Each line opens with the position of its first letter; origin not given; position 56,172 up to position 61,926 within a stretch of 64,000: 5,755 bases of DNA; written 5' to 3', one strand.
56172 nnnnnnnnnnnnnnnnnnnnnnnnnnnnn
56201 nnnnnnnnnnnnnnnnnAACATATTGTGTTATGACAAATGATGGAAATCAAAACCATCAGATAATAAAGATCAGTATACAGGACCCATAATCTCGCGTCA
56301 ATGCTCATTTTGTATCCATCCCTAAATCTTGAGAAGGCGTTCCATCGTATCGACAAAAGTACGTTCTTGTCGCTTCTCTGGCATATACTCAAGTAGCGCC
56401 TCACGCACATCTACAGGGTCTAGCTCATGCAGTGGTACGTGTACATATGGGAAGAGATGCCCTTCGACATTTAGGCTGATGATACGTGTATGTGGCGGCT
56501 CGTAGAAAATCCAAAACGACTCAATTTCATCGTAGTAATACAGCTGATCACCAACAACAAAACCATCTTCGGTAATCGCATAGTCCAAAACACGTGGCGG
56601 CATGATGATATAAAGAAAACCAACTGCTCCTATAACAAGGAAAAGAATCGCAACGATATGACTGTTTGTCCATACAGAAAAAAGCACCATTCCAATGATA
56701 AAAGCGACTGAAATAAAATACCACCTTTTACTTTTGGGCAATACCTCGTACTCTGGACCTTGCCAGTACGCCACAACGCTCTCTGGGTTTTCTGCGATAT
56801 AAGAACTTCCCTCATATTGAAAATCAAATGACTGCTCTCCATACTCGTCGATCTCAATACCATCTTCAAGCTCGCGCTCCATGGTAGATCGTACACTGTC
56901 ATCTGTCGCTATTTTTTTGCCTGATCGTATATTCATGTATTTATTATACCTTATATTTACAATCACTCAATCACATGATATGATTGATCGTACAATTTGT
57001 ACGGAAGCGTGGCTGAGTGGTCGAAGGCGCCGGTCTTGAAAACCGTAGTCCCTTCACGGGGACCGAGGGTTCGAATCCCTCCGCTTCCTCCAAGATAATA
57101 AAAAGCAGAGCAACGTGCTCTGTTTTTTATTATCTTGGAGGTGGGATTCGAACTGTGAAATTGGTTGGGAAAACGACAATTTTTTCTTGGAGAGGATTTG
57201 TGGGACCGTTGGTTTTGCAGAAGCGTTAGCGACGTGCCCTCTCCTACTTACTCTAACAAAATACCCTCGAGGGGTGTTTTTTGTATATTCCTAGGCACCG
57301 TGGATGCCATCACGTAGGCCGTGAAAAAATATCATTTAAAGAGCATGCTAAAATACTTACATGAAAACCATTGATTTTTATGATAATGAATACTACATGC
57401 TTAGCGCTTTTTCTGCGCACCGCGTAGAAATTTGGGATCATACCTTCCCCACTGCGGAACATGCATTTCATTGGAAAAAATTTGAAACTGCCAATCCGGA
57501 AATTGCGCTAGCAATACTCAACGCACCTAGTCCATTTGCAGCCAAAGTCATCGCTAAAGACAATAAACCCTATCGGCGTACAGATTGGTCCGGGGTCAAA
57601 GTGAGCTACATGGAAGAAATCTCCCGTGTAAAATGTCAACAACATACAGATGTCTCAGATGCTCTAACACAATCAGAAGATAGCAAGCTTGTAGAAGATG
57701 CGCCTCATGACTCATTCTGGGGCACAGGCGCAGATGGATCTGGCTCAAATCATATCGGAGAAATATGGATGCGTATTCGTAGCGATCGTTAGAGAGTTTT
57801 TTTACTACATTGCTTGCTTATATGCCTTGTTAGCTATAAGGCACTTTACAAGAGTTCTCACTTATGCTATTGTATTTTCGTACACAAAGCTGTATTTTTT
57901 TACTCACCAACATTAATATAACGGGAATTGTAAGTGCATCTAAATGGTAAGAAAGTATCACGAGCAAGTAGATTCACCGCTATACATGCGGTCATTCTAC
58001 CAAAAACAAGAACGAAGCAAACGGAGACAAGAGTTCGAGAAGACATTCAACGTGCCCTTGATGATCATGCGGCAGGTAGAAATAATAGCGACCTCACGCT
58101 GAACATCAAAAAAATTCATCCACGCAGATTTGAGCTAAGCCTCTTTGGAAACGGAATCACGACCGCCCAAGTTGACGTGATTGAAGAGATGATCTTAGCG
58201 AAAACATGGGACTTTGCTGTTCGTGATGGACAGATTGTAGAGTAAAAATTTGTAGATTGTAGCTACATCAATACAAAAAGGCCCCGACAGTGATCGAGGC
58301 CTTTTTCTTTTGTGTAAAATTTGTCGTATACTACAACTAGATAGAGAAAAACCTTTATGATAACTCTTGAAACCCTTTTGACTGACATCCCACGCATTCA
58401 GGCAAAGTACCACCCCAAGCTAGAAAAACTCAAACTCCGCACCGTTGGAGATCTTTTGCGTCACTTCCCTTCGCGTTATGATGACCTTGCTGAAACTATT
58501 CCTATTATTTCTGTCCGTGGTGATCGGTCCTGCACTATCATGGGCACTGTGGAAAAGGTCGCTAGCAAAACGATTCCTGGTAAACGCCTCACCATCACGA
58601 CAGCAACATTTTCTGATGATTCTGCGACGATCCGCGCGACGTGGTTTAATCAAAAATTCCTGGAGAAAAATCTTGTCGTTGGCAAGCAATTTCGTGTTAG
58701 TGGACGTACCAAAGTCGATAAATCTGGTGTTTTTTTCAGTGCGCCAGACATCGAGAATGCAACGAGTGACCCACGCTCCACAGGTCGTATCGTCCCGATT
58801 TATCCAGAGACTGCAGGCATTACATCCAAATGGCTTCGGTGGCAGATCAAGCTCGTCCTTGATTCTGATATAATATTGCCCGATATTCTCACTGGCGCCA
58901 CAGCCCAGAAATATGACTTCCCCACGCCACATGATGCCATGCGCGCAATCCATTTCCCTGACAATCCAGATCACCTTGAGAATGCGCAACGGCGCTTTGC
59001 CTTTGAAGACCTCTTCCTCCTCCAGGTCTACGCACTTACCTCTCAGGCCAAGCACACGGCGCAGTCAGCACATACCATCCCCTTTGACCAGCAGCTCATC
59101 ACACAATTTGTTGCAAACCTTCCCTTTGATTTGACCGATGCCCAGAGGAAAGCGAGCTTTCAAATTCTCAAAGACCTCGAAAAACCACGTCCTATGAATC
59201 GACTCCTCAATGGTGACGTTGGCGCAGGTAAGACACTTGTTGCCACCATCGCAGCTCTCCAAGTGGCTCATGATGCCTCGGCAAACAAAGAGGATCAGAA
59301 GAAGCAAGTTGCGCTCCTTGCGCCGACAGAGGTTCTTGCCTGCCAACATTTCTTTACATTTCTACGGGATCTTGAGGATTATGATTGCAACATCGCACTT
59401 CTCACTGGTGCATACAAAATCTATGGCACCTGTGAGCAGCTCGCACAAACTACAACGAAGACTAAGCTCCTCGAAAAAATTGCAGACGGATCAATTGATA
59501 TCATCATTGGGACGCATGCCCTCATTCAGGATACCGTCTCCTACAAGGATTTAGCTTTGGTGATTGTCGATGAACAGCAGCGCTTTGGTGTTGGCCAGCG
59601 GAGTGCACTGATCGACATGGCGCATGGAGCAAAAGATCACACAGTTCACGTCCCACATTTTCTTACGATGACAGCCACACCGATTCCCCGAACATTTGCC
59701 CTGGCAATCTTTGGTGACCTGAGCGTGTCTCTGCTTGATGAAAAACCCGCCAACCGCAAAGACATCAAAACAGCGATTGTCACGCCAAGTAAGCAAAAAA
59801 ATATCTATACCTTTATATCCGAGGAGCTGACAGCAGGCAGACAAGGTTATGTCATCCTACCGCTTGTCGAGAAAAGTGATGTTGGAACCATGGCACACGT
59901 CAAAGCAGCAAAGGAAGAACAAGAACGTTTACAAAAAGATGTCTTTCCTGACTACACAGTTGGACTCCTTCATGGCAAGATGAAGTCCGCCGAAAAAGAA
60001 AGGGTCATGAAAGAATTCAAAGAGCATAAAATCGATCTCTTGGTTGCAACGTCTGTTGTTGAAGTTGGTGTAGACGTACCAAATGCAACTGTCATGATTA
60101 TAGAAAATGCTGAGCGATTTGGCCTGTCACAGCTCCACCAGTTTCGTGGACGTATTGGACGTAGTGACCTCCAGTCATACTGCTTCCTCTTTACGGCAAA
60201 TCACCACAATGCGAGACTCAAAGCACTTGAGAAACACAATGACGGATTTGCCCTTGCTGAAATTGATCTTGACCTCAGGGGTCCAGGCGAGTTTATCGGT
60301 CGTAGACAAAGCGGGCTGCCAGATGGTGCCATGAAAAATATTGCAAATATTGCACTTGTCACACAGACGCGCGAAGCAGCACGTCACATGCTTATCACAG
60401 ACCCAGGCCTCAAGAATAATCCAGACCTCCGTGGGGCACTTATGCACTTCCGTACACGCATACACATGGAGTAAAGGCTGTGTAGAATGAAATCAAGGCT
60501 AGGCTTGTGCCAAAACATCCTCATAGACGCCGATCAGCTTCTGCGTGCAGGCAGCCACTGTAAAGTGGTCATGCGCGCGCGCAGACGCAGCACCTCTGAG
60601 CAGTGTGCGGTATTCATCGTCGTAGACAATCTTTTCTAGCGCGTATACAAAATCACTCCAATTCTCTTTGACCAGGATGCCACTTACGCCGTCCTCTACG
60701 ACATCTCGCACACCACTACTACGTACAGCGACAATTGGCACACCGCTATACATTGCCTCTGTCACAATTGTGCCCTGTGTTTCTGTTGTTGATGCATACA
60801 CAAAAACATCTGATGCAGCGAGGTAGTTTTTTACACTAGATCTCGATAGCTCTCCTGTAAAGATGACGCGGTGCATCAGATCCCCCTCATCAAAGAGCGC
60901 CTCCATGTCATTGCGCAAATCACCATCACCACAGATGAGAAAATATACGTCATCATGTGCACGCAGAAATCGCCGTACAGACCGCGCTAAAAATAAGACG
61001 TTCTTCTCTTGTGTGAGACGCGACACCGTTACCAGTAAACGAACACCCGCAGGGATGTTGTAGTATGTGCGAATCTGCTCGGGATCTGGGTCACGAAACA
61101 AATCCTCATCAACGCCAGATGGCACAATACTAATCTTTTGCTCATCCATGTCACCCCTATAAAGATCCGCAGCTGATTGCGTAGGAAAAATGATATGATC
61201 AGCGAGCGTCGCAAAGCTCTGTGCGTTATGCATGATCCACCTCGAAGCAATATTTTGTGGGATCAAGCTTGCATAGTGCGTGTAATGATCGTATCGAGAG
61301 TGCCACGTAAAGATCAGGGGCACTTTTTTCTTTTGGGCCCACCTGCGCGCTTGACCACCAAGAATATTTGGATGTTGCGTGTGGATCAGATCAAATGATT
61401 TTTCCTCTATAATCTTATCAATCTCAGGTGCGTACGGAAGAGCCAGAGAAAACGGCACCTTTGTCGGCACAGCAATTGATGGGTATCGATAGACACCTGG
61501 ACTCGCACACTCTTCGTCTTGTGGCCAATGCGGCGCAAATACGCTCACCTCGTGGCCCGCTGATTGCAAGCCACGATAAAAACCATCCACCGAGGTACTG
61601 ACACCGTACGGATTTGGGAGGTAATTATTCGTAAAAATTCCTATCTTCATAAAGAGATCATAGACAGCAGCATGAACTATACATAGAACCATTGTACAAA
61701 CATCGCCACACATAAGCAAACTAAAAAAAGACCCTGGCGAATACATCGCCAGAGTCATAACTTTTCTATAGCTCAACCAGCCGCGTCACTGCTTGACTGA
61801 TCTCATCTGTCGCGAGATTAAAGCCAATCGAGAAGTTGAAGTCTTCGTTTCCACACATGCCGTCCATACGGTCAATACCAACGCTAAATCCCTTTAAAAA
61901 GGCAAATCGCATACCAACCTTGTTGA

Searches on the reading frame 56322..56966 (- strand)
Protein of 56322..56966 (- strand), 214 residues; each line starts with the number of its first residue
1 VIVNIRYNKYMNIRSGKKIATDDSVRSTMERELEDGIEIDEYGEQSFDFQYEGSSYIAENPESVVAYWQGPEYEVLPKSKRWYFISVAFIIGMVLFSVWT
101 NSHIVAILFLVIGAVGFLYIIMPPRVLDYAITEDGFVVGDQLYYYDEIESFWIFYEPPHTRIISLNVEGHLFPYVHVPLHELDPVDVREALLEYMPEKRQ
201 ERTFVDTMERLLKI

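Call 16: search_protein_families(library=pfam, proteins=[window:56322-56966:-])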
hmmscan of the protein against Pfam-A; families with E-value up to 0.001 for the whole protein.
window:56322-56966:- (214 aa): 1 family
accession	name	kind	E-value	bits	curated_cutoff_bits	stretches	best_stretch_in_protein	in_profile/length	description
PF19744.4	DUF6232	-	0.00015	22.6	27.4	0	131-159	3-31/117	Family of unknown function (DUF6232)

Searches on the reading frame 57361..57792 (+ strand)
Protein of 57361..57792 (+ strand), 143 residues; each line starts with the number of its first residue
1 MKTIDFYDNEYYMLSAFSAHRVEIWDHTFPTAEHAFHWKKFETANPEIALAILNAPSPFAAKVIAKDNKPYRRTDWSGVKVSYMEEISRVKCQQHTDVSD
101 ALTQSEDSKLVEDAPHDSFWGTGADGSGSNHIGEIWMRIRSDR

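Call 15: search_protein_families(library=pfam, proteins=[window:57361-57792:+])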
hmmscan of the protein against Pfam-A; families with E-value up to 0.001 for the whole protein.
window:57361-57792:+ (143 aa): 1 family
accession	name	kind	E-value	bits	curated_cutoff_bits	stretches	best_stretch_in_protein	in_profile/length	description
PF08719.17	NADAR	-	4.6e-26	92.5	35.1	1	6-141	2-160/163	NADAR domain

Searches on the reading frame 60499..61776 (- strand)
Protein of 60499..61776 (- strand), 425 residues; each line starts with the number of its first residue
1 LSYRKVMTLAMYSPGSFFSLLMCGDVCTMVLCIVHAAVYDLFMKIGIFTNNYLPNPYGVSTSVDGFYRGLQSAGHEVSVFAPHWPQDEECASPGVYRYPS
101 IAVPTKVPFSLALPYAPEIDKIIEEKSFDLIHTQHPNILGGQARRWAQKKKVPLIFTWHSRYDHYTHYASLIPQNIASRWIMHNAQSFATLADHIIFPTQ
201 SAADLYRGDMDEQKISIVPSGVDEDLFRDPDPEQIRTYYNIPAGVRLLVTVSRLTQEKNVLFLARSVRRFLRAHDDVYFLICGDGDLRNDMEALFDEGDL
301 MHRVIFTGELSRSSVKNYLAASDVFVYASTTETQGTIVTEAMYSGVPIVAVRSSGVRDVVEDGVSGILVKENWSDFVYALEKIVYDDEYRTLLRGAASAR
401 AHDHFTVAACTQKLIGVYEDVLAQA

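Call 24: search_protein_families(library=pfam, proteins=[window:60499-61776:-])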
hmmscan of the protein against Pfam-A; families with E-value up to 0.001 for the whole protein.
window:60499-61776:- (425 aa): 6 families
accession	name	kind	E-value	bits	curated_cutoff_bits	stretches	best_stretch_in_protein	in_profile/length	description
PF00534.26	Glycos_transf_1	-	3.1e-32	111.9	26.4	1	234-393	4-165/172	Glycosyl transferases group 1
PF13439.12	Glyco_transf_4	-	1.2e-30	107.2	28.5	1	58-225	3-169/170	Glycosyltransferase Family 4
PF13692.12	Glyco_trans_1_4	-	3.2e-28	99.2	27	1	247-384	3-140/142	Glycosyl transferases group 1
PF13579.12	Glyco_trans_4_4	-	2e-19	70.9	29.7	1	58-220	2-157/158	Glycosyl transferase 4-like domain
PF13477.12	Glyco_trans_4_2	-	7.2e-06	26.7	23.4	1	67-160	17-109/139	Glycosyl transferase 4-like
PF20706.3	GT4-conflict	-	6.3e-05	22.6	26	1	311-366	271-326/385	Family 4 Glycosyltransferase in conflict systems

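Call 52: find_encoding_contigs(protein=window:60499-61776:-, flank=10000, max_places=4)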
Protein window:60499-61776:- (425 aa): no gene with exactly this product is on record in the collection.
